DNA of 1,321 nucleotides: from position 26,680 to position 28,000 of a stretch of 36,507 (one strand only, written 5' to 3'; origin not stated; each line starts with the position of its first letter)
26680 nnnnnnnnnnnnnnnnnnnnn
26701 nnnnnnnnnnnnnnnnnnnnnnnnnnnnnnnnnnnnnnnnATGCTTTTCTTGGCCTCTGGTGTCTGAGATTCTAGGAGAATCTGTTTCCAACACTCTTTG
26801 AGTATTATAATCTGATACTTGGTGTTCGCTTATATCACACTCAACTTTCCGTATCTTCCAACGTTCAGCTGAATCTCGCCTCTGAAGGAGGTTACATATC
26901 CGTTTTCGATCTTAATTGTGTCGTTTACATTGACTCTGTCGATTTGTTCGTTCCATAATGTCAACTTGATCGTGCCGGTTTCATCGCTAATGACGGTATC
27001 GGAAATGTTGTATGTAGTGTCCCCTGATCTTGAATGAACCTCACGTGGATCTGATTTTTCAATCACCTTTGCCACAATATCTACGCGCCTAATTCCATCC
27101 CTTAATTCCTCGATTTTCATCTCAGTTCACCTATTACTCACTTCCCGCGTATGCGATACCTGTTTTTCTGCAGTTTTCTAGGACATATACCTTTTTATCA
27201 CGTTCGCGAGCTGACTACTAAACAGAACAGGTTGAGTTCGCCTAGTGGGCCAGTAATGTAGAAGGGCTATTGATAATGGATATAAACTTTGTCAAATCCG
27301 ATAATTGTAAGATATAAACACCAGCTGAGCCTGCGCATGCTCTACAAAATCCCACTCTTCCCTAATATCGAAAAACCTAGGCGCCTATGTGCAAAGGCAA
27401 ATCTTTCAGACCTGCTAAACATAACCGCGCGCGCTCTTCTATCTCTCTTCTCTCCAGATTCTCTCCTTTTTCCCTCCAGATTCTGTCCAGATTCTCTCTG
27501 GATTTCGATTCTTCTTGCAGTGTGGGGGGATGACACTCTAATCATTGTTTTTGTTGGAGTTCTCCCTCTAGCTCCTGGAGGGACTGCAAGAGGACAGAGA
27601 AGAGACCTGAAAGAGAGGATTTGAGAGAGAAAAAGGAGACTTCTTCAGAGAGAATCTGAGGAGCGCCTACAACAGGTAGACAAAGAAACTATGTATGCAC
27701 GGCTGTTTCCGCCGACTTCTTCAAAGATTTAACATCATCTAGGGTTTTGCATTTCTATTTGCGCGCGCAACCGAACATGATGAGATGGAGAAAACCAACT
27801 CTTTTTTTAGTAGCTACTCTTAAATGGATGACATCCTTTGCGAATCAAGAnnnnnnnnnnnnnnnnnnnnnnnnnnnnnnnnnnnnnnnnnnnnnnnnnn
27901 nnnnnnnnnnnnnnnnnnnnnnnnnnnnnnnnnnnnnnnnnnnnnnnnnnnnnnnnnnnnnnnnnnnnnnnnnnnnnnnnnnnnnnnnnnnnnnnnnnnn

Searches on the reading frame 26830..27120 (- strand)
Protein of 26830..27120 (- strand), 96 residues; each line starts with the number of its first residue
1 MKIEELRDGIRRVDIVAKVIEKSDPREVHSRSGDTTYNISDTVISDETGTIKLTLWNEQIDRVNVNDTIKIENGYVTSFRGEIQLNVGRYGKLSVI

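Call 11: find_encoding_contigs(protein=window:26830-27120:-, flank=10000, max_places=10)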
Protein window:26830-27120:- (96 aa): no gene with exactly this product is on record in the collection.

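Call 13: find_related_loci(query=window:26830-27120:-, collection=genome_contigs, flank=6000)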
Query window:26830-27120:- (96 aa) in genome_contigs; peptide patterns used: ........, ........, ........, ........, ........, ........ (x = any residue, [..] = any of these).
561 stretches matched a pattern; 369 encode a relative of the query (tblastn E <= 1e-3); the best 80 are kept; 80 distinct loci.
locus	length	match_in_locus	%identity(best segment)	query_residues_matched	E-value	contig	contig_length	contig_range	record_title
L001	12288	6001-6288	97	1-96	7e-58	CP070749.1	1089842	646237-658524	MAG: Candidatus Bathyarchaeota archaeon isolate bin345 chromosome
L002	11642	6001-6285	84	1-95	2e-51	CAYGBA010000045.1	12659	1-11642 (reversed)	MAG TPA_asm: uncultured Candidatus Bathyarchaeia archaeon isolate ERP108616_co2_86 genome assembly, contig: NODE_8680_le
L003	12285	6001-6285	83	1-95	8e-51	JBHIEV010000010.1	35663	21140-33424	MAG: Candidatus Bathyarchaeia archaeon isolate b2.sp2_bin.20 NODE_172_length_35663_cov_17.618400, whole genome shotgun s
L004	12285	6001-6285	74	1-95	1e-46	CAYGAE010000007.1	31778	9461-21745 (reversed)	MAG TPA_asm: uncultured Candidatus Bathyarchaeia archaeon isolate ERP108616_co2_64 genome assembly, contig: NODE_1732_le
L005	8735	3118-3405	72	1-96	1e-45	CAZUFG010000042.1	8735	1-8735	MAG TPA_asm: uncultured Candidatus Bathyarchaeia archaeon isolate binchicken_co10_144 genome assembly, contig: NODE_6814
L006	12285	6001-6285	74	1-95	1e-45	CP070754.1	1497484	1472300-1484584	MAG: Candidatus Bathyarchaeota archaeon isolate bin30 chromosome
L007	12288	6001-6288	70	1-96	6e-45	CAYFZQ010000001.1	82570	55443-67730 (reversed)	MAG TPA_asm: uncultured Candidatus Bathyarchaeia archaeon isolate ERP108616_co2_541 genome assembly, contig: NODE_220_le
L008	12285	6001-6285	72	1-95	7e-45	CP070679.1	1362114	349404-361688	MAG: Candidatus Bathyarchaeota archaeon isolate bin695 chromosome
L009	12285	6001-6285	72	1-95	1e-44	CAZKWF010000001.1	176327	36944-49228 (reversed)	MAG TPA_asm: uncultured Candidatus Bathyarchaeia archaeon isolate binchicken_co294_181 genome assembly, contig: NODE_130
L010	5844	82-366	73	1-95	3e-44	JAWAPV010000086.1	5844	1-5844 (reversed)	MAG: Candidatus Bathyarchaeia archaeon isolate SZTDM-2_201709_bins_164 SZTDM-2_201709_bins_164_scaffold_86, whole genome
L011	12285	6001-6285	71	1-95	3e-44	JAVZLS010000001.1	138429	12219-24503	MAG: Candidatus Bathyarchaeia archaeon isolate DRTY-6_201907_bins_66 DRTY-6_201907_bins_66_scaffold_1, whole genome shot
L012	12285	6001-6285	69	1-95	2e-44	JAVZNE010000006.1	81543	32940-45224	MAG: Candidatus Bathyarchaeia archaeon isolate DRTY-6_201912_bins_43 DRTY-6_201912_bins_43_scaffold_6, whole genome shot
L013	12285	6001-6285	73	1-95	3e-44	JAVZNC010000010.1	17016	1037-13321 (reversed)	MAG: Candidatus Bathyarchaeia archaeon isolate DRTY-6_201912_bins_40 DRTY-6_201912_bins_40_scaffold_10, whole genome sho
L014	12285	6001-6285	71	1-95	3e-44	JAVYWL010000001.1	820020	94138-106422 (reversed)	MAG: Candidatus Bathyarchaeia archaeon isolate DRTY-2_202007_bins_32 DRTY-2_202007_bins_32_scaffold_1, whole genome shot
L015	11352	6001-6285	73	1-95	2e-44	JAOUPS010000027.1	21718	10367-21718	MAG: Candidatus Bathyarchaeota archaeon isolate 8_1_Oct_SF_Bin62 8_1_Oct_SF_Bin62_scaffold_1015_c1, whole genome shotgun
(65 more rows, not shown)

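Call 40: search_protein_families(library=pfam, proteins=[window:26830-27120:-], max_evalue=0.001)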
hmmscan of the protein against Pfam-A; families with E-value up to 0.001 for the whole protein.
window:26830-27120:- (96 aa): 3 families
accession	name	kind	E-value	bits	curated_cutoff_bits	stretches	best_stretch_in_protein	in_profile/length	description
PF21473.3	Ssb-like_OB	-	3.7e-14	53.1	24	1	16-94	20-96/97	Single-stranded DNA binding protein Ssb-like, OB fold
PF01336.31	tRNA_anti-codon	-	7.6e-07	29.4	27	1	39-90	17-72/75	OB-fold nucleic acid binding domain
PF16900.11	REPA_OB_2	-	3.3e-05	24.2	27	1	12-81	12-84/98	Replication protein A OB domain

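Call 78: find_homologous_proteins(query=window:26830-27117:-, max_evalue=1e-40)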
Query window:26830-27117:- (95 aa): 26 proteins with E <= 1e-40 among 2641 candidates.
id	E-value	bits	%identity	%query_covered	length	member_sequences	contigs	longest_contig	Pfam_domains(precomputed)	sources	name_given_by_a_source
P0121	1.5e-51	190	96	100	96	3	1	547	PF21473.5,PF01336.32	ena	-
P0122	7.2e-49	181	92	100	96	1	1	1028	PF21473.5,PF01336.32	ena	-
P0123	2.3e-48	180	87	99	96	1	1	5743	PF21473.5,PF01336.32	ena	-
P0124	4.9e-48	179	86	100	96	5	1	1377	PF21473.5,PF01336.32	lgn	-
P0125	3.9e-47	176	84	100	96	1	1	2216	PF21473.5,PF01336.32,PF16900.12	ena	-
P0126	5.6e-47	175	85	100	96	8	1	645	PF21473.5,PF01336.32,PF16900.12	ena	-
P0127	1.0e-46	174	87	99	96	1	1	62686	PF21473.5,PF01336.32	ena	-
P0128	1.7e-46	174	83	100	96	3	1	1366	PF21473.5,PF01336.32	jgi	jgi:replication factor A1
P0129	1.8e-46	174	86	99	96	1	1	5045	PF21473.5,PF01336.32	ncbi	-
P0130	1.1e-45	171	84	100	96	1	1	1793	PF21473.5,PF01336.32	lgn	-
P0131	1.3e-45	171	85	99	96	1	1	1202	PF21473.5,PF01336.32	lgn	-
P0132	1.9e-45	170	84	99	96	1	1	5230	PF21473.5,PF01336.32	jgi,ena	-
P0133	4.9e-45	169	84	99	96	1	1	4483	PF21473.5,PF01336.32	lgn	-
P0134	7.2e-45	169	79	100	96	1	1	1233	PF21473.5,PF01336.32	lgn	-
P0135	7.7e-45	168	83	99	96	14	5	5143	PF21473.5,PF01336.32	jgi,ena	-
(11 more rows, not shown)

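Call 79: find_encoding_contigs(protein=P0122, flank=2000, max_places=5)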
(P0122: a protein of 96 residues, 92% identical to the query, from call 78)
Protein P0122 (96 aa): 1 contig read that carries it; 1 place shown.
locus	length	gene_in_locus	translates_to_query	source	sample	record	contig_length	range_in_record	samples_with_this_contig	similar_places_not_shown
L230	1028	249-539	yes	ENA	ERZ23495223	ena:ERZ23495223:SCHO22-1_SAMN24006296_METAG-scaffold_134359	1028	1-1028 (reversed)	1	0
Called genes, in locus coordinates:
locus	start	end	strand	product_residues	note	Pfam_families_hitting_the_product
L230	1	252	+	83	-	?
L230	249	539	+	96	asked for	PF21473:OB_Ssb-like, PF01336:tRNA_anti-codon (weak)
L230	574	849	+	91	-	PF01938:TRAM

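Call 80: find_encoding_contigs(protein=P0121, flank=2000, max_places=5)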
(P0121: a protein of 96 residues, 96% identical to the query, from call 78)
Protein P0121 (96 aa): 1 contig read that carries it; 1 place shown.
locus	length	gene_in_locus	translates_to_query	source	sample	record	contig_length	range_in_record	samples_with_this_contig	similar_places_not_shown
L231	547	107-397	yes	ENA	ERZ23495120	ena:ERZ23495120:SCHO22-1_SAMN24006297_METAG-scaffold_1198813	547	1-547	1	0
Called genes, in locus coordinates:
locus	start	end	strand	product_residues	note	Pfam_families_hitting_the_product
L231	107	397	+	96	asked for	PF21473:OB_Ssb-like, PF01336:tRNA_anti-codon (weak)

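Call 84: search_protein_families(library=pfam, proteins=[L001:6839-7768:+, L002:4873-5478:+, L002:5712-6011:+, L003:4672-5106:-, L001:7701-8030:+], max_evalue=0.001)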
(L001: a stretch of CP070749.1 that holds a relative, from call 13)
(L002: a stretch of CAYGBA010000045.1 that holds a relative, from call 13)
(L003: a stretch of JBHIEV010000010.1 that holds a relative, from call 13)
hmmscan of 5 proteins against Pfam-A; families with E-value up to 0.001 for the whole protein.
L001:6839-7768:+ (309 aa): 2 families
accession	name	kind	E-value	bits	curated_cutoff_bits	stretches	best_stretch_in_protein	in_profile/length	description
PF22703.2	Cdc6_lid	-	1.2e-19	70.4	27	1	130-194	1-66/68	Cdc6 AAA+ ATPase-type lid domain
PF09079.17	Cdc6_C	-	4e-19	68.8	25.1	1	206-290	2-86/96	CDC6, C terminal winged helix domain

L002:4873-5478:+ (201 aa): 12 families
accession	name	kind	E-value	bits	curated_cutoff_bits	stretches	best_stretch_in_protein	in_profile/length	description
PF01022.26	HTH_5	-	9.9e-15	54.6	22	1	21-66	1-46/47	Bacterial regulatory protein, arsR family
PF12840.13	HTH_20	-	5.6e-12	45.9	27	1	19-67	1-50/51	Helix-turn-helix domain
PF21476.4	PF0610-like_N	-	2.1e-07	31.5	33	1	23-61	2-40/50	PF0610-like, N-terminal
PF12802.13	MarR_2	-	9.2e-07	29.4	27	1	29-70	13-55/61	MarR family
PF08279.18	HTH_11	-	3.5e-06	27.3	25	1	27-65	5-44/55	HTH domain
PF13412.12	HTH_24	-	3.5e-06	26.9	21.9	1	22-66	3-48/48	Winged helix-turn-helix DNA-binding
PF01978.25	TrmB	-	6e-06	26.4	25.6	1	30-83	17-64/68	Sugar-specific transcriptional regulator TrmB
PF13601.12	HTH_34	-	4e-05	24.1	27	1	27-70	6-49/80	Winged helix DNA-binding domain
PF08281.18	Sigma70_r4_2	-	0.00013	22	25.7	1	24-58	14-49/54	Sigma-70, region 4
PF01047.28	MarR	-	0.00014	22.1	24.6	1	35-70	17-52/59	MarR family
PF01726.22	LexA_DNA_bind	-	0.00056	20.1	23.7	0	37-68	27-59/65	LexA DNA binding domain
PF13518.12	HTH_28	-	0.00088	19.8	25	0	24-64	2-41/52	Helix-turn-helix domain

L002:5712-6011:+ (99 aa): 1 family
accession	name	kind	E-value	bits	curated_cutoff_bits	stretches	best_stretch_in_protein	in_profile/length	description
PF01938.26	TRAM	-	1.3e-12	47.9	21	1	32-81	1-53/61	TRAM domain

L003:4672-5106:- (144 aa): 1 family
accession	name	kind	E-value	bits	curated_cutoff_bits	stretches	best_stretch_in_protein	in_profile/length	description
PF00924.24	MS_channel_2nd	-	6.5e-13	49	20.2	1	2-45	24-67/68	Mechanosensitive ion channel, beta-domain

L001:7701-8030:+ (109 aa): 11 families
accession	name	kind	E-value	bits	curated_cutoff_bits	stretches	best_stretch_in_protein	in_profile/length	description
PF01022.26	HTH_5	-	5.3e-11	42.6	22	1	30-74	3-46/47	Bacterial regulatory protein, arsR family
PF12840.13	HTH_20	-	1.7e-09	37.9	27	1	31-75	6-50/51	Helix-turn-helix domain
PF01047.28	MarR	-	2.4e-08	34.2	24.6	1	29-74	3-48/59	MarR family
PF13412.12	HTH_24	-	2.4e-08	33.9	21.9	1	33-74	7-48/48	Winged helix-turn-helix DNA-binding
PF09339.16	HTH_IclR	-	3.6e-07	30.3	22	1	33-75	7-50/52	IclR helix-turn-helix domain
PF25212.1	HVO_A0114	-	4.5e-07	30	27.6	1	29-82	22-75/84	HVO_A0114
PF12802.13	MarR_2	-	1e-06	29.2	27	1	32-76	8-53/61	MarR family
PF01978.25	TrmB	-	8.6e-05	22.8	25.6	1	34-77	13-56/68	Sugar-specific transcriptional regulator TrmB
PF22168.2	DIP2311-like_C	-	0.0002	22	27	1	38-85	14-61/63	Transcriptional regulator DIP2311-like, C-terminal domain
PF14947.12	HTH_45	-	0.00067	20.1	25.5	1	34-76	8-52/77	Winged helix-turn-helix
PF25213.1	HVO_A0261_N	-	0.00094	19.5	35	0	22-76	4-57/86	HVO_A0261 N-terminal domain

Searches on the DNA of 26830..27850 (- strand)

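Call 12: search_rna_families(source=window, start=27100, end=27850, threshold=evalue, max_evalue=10, show_alignments=2)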
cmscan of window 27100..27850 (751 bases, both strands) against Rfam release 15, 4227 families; matches with E-value up to 10: 1.
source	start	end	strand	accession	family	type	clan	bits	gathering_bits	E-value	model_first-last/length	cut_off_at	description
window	27545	27616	-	RF03911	mir-1910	Gene; miRNA;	-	14.6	70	6.2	1-80/80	no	mir-1910 microRNA precursor family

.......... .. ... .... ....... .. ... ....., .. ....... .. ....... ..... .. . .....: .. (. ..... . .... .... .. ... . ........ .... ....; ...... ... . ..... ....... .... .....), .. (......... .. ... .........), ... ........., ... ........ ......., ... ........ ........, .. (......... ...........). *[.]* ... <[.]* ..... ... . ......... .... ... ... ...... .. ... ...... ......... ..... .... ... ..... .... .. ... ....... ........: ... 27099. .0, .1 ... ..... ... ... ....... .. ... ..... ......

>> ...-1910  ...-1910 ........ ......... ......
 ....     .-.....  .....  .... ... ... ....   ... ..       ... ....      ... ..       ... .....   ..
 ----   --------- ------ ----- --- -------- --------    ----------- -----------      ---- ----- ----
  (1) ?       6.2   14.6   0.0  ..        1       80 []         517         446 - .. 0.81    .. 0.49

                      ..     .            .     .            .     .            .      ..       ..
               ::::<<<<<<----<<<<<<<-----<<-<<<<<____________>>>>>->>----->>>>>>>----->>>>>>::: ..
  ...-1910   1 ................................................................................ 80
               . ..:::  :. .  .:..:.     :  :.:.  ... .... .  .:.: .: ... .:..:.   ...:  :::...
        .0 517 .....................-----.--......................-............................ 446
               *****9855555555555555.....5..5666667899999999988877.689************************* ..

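Call 75: search_rna_families(source=L001, start=5190, end=5460, threshold=evalue, max_evalue=5, show_alignments=2)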
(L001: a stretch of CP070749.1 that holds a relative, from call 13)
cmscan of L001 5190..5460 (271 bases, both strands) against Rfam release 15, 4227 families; matches with E-value up to 5: 3.
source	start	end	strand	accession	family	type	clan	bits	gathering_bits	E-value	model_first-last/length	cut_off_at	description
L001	5198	5273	-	RF02366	Yfr19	Gene; sRNA;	-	17.1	70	4.4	1-82/82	no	Cyanobacterial functional RNA 19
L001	5259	5280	-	RF01114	TMV_UPD-PK1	Cis-reg;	-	16.4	33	1.1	1-22/22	no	Pseudoknot of upstream pseudoknot domain (UPD) of the 3'UTR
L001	5358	5402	+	RF00292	snoTBR5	Gene; snRNA; snoRNA; CD-box;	-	12.7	44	2.4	1-94/94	no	Small nucleolar RNA TBR5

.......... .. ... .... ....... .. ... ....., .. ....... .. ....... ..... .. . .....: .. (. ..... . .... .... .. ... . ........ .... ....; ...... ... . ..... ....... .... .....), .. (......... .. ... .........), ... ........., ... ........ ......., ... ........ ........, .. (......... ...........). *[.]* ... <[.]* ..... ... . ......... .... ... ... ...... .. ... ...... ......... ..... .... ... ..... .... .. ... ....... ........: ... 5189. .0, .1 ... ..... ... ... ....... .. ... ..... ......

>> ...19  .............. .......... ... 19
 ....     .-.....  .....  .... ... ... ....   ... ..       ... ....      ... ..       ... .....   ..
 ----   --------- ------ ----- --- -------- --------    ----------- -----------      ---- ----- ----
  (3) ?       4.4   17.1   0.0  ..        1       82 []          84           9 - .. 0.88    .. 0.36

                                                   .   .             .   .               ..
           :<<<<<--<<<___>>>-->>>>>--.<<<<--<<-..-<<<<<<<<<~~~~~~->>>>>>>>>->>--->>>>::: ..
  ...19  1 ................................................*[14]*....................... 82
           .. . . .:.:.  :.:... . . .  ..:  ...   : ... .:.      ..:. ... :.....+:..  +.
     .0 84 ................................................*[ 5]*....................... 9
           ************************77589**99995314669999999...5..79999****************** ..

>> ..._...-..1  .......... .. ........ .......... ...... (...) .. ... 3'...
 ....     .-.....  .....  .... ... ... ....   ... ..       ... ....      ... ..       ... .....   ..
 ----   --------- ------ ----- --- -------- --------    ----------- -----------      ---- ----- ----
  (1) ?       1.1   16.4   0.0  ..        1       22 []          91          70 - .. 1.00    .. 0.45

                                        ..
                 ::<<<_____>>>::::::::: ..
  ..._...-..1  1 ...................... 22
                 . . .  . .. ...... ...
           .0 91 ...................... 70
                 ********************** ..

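Call 87: search_rna_families(sources=[L005, L001, L002, L003], threshold=gathering)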
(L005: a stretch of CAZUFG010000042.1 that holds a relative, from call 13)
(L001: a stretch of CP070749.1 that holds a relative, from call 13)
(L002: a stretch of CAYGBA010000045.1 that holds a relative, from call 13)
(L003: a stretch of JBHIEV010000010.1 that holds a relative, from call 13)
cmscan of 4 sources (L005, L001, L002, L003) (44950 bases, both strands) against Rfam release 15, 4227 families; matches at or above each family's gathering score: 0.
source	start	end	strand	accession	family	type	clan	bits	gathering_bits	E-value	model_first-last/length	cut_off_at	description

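Call 93: search_dna_similar(query=window:27380-27790:+, collection=phages, mode=distant, max_evalue=0.01, max_rows=5)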
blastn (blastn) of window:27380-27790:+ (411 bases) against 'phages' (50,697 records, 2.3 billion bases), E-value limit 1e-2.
No match.

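Call 94: search_dna_similar(query=window:27380-27790:+, collection=plasmids, mode=distant, max_evalue=0.01, max_rows=5)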
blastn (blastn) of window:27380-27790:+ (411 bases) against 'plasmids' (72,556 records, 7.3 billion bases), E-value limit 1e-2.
No match.
